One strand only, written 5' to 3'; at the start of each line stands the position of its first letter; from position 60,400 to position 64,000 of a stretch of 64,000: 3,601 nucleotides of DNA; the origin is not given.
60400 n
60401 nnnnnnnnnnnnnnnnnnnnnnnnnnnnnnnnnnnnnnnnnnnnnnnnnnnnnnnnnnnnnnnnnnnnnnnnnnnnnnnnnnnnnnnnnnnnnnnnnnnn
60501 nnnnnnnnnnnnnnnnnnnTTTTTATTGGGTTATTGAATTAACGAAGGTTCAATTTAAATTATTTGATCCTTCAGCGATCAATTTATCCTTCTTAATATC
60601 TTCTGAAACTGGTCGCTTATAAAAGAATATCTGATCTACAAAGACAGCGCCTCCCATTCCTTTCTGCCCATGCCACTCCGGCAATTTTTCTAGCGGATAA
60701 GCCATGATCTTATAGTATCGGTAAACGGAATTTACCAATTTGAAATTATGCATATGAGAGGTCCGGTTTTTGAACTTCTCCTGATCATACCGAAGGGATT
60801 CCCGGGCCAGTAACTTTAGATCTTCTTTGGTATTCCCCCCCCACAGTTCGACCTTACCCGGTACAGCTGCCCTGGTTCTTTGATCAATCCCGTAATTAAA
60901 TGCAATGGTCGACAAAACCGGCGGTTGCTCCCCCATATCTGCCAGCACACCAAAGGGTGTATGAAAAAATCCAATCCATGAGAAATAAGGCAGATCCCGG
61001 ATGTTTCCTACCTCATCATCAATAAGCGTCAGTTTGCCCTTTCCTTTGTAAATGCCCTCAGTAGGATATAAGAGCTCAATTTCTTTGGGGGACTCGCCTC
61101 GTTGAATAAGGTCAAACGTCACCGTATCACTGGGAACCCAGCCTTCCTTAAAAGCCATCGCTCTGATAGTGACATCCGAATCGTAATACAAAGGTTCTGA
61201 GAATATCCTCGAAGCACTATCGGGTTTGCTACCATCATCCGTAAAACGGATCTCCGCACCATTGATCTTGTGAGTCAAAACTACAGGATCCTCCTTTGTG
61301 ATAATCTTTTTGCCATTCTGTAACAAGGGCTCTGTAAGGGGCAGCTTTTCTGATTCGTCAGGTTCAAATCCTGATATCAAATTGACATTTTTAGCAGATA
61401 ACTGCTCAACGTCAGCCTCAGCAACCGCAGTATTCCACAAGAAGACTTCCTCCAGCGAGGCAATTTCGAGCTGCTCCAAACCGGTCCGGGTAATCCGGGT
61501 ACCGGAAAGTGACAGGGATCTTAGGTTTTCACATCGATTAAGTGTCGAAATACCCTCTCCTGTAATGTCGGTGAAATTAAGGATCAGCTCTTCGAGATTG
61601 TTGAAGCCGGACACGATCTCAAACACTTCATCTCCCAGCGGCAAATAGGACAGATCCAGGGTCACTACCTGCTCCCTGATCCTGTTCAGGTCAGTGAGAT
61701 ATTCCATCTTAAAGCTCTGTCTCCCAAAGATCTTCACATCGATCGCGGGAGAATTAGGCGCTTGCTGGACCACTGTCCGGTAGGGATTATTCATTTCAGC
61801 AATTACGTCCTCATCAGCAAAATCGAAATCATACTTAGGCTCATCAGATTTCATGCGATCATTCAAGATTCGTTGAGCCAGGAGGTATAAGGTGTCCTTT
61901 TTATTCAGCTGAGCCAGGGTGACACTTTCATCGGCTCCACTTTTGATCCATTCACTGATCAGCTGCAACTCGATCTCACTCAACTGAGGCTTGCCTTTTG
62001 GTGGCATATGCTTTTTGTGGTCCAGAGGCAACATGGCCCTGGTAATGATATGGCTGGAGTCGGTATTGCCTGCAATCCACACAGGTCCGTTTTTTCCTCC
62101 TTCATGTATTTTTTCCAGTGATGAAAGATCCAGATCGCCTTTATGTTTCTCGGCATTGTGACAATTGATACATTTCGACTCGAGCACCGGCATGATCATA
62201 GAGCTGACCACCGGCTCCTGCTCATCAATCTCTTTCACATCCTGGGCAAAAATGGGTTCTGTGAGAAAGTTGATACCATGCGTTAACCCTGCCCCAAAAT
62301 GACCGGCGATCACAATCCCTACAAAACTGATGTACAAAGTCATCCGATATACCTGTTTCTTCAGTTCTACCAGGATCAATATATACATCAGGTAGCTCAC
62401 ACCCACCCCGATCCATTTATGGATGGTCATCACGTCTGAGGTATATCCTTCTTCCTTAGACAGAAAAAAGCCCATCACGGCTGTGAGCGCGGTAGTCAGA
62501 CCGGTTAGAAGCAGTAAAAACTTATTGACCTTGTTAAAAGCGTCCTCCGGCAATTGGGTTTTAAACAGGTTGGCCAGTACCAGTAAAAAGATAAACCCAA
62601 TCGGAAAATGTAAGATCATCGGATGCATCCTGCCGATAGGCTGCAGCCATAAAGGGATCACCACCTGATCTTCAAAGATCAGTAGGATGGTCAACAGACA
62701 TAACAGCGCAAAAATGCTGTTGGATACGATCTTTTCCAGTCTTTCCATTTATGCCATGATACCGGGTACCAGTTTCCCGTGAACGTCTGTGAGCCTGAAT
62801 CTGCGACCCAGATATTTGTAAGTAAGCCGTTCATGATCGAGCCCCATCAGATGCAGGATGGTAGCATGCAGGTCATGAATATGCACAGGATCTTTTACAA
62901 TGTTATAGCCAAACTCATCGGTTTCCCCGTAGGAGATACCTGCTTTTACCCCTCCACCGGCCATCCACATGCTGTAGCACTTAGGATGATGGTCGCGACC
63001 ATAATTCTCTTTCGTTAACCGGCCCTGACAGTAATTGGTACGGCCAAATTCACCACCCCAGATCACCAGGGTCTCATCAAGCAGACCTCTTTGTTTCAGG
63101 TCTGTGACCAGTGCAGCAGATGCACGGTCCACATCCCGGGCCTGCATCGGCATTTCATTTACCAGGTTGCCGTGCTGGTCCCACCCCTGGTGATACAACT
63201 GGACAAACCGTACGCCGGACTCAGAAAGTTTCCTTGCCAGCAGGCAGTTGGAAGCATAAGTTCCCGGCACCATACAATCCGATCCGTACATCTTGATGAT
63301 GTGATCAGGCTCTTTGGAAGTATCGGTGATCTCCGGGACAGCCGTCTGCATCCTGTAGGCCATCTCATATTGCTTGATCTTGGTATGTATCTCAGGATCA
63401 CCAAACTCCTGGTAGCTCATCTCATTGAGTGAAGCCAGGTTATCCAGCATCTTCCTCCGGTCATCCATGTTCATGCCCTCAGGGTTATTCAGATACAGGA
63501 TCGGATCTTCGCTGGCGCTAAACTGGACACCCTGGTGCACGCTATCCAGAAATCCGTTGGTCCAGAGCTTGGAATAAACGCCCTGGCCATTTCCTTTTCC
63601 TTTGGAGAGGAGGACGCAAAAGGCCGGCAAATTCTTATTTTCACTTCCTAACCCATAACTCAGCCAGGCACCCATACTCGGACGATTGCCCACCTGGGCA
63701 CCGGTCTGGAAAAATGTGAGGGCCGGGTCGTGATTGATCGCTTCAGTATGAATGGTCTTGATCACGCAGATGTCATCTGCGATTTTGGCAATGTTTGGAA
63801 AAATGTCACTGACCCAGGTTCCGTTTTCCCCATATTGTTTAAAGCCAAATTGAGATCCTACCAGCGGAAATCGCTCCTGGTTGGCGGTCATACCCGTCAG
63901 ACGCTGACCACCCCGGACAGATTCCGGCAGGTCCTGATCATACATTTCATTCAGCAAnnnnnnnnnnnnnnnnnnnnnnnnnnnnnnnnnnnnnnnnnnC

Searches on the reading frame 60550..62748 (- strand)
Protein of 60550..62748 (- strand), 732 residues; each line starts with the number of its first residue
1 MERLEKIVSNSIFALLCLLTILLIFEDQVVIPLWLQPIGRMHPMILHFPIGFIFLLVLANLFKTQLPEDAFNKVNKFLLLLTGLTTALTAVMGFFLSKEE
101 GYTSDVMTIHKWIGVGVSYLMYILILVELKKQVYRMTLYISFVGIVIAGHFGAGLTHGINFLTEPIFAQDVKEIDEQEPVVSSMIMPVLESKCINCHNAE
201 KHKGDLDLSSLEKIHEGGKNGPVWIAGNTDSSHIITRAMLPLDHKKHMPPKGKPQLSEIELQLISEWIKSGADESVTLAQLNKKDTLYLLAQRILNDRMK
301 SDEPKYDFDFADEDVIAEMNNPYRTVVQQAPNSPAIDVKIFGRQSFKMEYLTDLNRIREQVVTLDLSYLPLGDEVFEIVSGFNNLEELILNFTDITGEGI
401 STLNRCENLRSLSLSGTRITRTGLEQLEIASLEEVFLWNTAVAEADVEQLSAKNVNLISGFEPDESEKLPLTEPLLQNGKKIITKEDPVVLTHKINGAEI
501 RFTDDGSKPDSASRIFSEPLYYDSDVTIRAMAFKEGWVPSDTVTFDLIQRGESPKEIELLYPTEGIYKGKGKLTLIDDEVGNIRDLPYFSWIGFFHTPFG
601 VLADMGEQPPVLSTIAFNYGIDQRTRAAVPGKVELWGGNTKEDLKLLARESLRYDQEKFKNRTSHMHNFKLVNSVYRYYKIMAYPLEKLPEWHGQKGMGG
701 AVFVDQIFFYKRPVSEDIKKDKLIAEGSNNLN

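Call 18: search_protein_families(library=pfam, proteins=[window:60550-62748:-], max_evalue=0.0001)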
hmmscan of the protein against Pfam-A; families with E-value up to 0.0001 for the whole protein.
window:60550-62748:- (732 aa): 4 families
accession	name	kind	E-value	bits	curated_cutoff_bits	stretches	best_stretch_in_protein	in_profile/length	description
PF07635.16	PSCyt1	-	1.6e-11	45.1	22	1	193-252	1-59/59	Planctomycete cytochrome C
PF13290.12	CHB_HEX_C_1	-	3.6e-11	43.3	22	1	485-544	8-67/67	Chitobiase/beta-hexosaminidase C-terminal domain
PF13287.12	Fn3_assoc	-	1.1e-09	38.7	23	1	489-546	1-58/59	Fn3 associated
PF09990.14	DUF2231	-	5.2e-08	33.5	26.4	1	41-147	4-118/139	Predicted membrane protein (DUF2231)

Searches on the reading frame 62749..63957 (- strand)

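Call 18: search_protein_families(library=pfam, proteins=[window:62749-63957:-], max_evalue=0.0001)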
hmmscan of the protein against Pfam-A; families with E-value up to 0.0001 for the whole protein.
window:62749-63957:- (402 aa): 1 family
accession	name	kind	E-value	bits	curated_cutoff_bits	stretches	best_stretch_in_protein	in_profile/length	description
PF07394.17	DUF1501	-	1.4e-142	475.9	27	1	31-400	34-389/390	Protein of unknown function (DUF1501)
